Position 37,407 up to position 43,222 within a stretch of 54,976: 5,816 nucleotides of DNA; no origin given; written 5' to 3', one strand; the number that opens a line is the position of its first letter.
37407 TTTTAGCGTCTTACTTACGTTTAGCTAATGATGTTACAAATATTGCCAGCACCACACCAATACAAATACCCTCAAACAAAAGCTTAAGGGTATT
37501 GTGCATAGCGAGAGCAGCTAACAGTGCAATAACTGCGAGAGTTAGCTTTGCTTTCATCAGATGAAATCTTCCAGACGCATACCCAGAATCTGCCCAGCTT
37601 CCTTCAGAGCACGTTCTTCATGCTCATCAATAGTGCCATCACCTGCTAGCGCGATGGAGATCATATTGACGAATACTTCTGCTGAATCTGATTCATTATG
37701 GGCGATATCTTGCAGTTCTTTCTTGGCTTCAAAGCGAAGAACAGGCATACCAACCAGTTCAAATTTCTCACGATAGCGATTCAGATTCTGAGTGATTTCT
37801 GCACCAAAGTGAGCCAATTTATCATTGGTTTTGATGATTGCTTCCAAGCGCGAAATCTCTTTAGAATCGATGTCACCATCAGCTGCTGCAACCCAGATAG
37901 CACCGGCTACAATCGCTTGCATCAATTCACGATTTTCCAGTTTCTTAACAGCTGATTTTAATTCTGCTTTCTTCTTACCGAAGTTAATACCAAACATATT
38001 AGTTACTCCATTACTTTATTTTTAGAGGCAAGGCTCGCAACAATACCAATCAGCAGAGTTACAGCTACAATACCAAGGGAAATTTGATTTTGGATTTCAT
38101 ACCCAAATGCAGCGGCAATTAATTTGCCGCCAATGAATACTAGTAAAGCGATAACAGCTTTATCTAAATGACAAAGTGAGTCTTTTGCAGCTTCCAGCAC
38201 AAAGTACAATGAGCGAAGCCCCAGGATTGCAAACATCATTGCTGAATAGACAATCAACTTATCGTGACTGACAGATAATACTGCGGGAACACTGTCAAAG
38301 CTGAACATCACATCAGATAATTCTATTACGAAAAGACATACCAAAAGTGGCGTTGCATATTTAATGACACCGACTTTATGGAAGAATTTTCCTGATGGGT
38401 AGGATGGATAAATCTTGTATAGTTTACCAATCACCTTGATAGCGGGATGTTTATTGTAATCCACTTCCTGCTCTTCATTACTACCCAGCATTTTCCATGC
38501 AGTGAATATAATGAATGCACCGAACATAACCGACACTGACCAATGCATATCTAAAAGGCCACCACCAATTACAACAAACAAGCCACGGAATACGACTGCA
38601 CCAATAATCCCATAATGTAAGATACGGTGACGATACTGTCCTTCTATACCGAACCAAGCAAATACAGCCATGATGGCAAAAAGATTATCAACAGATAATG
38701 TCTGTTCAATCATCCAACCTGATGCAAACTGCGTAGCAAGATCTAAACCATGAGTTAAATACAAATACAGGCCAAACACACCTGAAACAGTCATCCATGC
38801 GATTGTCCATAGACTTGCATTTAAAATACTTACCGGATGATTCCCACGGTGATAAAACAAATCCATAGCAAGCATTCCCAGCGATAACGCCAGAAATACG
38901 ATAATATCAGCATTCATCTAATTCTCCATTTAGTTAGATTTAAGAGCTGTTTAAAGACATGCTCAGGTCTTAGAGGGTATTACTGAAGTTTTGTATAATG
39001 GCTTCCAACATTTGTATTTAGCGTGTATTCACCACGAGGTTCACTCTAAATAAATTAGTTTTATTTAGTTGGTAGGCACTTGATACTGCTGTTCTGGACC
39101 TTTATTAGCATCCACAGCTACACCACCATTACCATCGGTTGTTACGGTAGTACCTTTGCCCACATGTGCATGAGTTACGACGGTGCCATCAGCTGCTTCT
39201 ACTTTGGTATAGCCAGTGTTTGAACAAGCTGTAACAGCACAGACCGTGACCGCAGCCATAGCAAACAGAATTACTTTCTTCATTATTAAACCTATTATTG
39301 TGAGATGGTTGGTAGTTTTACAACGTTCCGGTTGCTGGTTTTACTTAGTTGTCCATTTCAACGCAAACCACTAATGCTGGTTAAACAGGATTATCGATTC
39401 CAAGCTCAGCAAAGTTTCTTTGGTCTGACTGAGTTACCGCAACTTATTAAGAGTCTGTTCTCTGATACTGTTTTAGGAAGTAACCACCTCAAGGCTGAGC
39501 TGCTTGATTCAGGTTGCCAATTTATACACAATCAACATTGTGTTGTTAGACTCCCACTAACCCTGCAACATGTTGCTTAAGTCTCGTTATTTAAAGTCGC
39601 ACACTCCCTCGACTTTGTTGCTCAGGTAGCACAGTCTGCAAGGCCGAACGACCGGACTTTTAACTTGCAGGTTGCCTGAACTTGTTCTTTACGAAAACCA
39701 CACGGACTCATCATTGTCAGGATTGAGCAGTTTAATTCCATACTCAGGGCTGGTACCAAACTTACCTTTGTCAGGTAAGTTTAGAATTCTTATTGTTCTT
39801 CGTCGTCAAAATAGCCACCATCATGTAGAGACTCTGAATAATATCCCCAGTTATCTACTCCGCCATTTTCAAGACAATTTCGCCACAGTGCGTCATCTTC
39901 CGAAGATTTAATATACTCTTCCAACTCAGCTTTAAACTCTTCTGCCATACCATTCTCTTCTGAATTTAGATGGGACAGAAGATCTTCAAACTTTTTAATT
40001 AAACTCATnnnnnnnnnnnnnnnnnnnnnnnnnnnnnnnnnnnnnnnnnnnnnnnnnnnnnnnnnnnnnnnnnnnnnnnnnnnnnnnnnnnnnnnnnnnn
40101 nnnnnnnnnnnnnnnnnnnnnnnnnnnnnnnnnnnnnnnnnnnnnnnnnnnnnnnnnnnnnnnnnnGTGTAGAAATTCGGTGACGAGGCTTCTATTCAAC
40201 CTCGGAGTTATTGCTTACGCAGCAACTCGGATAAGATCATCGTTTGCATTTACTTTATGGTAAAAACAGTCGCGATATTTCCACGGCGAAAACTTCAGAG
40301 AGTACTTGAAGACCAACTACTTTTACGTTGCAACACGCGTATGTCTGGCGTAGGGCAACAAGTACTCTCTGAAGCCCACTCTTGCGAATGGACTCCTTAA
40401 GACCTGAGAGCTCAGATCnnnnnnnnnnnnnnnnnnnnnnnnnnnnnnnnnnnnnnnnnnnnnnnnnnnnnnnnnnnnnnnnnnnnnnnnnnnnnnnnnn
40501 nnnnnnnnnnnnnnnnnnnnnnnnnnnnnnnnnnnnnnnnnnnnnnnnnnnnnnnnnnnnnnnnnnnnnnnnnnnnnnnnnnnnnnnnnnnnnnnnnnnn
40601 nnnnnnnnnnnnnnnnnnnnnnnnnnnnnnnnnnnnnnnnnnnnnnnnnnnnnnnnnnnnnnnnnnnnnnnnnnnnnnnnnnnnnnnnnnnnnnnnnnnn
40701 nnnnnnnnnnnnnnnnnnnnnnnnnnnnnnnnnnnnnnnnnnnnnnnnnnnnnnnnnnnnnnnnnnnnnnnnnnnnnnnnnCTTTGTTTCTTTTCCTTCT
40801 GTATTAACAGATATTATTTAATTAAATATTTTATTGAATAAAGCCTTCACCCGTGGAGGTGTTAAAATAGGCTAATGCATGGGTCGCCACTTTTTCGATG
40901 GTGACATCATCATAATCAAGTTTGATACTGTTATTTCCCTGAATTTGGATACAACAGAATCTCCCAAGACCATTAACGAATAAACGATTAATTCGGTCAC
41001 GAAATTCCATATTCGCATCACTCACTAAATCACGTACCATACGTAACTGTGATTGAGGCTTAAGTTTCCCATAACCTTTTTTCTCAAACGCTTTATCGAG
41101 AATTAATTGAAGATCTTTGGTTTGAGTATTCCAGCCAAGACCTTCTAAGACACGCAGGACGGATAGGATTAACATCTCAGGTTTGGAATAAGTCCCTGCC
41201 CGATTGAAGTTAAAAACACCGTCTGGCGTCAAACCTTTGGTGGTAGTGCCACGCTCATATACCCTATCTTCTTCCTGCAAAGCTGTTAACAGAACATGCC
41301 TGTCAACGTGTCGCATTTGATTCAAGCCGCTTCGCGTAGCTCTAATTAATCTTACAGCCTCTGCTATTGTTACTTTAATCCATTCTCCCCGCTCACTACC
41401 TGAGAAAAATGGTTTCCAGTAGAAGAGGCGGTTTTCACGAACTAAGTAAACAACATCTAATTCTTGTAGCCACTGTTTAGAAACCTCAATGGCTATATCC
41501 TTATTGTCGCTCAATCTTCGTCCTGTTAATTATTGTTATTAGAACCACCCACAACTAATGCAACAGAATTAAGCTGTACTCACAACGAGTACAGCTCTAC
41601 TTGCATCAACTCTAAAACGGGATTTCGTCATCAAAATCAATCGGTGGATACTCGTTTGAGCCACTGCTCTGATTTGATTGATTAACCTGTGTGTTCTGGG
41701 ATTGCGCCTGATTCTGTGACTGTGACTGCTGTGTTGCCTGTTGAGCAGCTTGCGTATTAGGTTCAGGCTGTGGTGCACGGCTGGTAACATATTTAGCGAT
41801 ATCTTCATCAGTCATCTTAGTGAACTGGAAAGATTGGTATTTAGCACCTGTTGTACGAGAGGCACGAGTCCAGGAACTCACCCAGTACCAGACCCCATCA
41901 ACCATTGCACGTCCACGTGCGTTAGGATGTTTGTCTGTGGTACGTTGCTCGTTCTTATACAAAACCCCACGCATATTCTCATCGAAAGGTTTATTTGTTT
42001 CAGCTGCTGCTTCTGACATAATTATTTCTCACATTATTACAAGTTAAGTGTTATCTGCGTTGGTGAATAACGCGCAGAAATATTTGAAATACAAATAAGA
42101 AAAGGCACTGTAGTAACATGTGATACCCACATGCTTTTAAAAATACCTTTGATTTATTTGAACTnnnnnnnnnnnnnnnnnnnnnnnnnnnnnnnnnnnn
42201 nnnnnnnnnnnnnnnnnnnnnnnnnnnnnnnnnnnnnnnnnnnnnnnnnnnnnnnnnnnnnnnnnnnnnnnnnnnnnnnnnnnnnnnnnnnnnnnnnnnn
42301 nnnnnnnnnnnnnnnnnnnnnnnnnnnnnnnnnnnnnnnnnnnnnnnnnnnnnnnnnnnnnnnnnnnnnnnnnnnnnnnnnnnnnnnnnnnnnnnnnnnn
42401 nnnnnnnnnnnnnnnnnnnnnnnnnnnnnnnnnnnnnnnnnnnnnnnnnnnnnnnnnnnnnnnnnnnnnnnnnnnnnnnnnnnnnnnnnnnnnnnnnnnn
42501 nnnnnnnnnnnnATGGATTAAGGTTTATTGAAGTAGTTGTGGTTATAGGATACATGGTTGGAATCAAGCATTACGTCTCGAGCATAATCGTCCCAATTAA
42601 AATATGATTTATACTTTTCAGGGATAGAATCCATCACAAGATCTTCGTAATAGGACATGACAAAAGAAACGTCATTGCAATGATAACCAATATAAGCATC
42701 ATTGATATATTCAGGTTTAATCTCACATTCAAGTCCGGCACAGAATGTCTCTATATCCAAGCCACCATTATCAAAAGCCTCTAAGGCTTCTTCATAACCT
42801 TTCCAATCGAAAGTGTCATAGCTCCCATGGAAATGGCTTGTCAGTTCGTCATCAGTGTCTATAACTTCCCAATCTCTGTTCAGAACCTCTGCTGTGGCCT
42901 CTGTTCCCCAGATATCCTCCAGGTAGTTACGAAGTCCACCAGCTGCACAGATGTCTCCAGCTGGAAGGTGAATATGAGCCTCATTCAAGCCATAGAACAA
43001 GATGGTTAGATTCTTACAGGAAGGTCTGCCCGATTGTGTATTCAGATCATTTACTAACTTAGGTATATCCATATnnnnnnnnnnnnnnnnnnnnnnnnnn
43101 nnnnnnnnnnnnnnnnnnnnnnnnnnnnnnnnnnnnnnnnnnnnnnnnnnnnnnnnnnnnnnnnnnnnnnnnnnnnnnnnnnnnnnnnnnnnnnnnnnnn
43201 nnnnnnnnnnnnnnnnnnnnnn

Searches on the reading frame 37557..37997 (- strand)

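Call 71: search_protein_families(library=pfam, proteins=[window:37557-37997:-], max_evalue=0.05)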
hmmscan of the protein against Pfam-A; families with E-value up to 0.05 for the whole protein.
window:37557-37997:- (146 aa): 2 families
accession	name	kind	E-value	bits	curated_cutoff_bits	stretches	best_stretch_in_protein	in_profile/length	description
PF05099.18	TerB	-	5.6e-12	46.4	24.4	1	27-146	2-114/118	Tellurite resistance protein TerB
PF04391.17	DUF533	-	2.7e-06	27.5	29.6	2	21-72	65-116/178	Protein of unknown function (DUF533)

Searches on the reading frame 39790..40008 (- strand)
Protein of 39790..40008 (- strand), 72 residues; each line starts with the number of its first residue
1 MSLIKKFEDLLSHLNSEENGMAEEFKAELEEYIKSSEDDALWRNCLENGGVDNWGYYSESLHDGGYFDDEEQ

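Call 71: search_protein_families(library=pfam, proteins=[window:39790-40008:-], max_evalue=0.05)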
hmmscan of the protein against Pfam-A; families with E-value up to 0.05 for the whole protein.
window:39790-40008:- (72 aa): 1 family
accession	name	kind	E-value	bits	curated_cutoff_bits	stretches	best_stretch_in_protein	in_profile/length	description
PF25708.1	Phage_T7_Gp5_9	-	1.2e-10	41.5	24.5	1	18-69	3-44/46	Phage T7 gp5.9 RecBCD inhibitor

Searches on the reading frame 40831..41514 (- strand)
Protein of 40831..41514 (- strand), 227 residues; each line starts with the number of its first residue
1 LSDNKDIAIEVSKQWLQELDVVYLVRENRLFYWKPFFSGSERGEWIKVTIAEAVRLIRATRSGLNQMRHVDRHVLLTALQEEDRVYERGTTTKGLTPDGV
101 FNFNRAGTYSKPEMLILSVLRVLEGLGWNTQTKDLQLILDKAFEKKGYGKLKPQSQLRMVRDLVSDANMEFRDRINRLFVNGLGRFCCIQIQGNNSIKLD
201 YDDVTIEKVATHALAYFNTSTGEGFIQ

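Call 13: search_protein_families(library=phrogs, proteins=[window:40831-41514:-], max_evalue=0.001)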
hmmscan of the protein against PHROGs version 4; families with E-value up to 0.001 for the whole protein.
window:40831-41514:- (227 aa): 1 family
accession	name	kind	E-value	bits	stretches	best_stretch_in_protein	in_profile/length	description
phrog_13087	-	unknown function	3.7e-53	181.3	1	2-218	5-222/224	-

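Call 14: search_protein_families(library=pfam, proteins=[window:40831-41514:-], max_evalue=0.001)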
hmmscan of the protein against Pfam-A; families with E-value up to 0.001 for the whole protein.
window:40831-41514:- (227 aa): 0 families

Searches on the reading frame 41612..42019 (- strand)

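Call 71: search_protein_families(library=pfam, proteins=[window:41612-42019:-], max_evalue=0.05)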
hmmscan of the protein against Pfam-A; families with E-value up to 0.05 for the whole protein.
window:41612-42019:- (135 aa): 3 families
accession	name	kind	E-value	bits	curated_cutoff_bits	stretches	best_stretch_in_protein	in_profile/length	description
PF03012.19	PP_M1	-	0.019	15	24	1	64-120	115-170/296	Phosphoprotein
PF10471.14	ANAPC_CDC26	-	0.02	16.2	24.5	1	69-123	11-63/74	Anaphase-promoting complex APC subunit CDC26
PF12394.13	DUF3657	-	0.025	15.5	27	1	92-131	13-50/64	Protein FAM135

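Call 86: search_protein_families(library=phrogs, proteins=[window:41612-42019:-], max_evalue=0.001)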
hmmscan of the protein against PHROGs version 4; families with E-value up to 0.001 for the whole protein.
window:41612-42019:- (135 aa): 4 families
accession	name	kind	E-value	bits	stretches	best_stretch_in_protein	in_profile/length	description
phrog_7364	-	DNA, RNA and nucleotide metabolism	3.8e-23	83.9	1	11-100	3-91/158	single strand DNA binding protein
phrog_18154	-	DNA, RNA and nucleotide metabolism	1.2e-12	49.5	1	13-135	3-105/105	single strand DNA binding protein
phrog_23518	-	unknown function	3.6e-05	25.2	1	4-111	22-129/197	-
phrog_4477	-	unknown function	0.00021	21.4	1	73-135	338-393/393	-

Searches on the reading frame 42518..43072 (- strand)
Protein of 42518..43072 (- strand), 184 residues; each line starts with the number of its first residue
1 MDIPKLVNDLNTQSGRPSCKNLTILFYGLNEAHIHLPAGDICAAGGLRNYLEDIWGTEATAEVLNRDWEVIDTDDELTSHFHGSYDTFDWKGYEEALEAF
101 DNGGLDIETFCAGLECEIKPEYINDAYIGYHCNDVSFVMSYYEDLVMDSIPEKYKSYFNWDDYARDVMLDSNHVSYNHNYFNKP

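Call 13: search_protein_families(library=phrogs, proteins=[window:42518-43072:-], max_evalue=0.001)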
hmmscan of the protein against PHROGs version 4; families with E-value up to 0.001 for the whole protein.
window:42518-43072:- (184 aa): 2 families
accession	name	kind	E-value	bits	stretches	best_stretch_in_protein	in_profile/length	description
phrog_14321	-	moron, auxiliary metabolic gene and host takeover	3.9e-22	80.4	1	18-170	18-171/183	anti-restriction protein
phrog_2059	-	moron, auxiliary metabolic gene and host takeover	1.1e-05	26.8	1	101-179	117-172/181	anti-restriction protein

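Call 14: search_protein_families(library=pfam, proteins=[window:42518-43072:-], max_evalue=0.001)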
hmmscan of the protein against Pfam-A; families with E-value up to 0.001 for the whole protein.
window:42518-43072:- (184 aa): 1 family
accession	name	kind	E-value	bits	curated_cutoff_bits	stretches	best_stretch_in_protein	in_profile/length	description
PF07275.16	ArdA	-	1.7e-07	32.4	27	1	68-181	45-154/155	Antirestriction protein (ArdA)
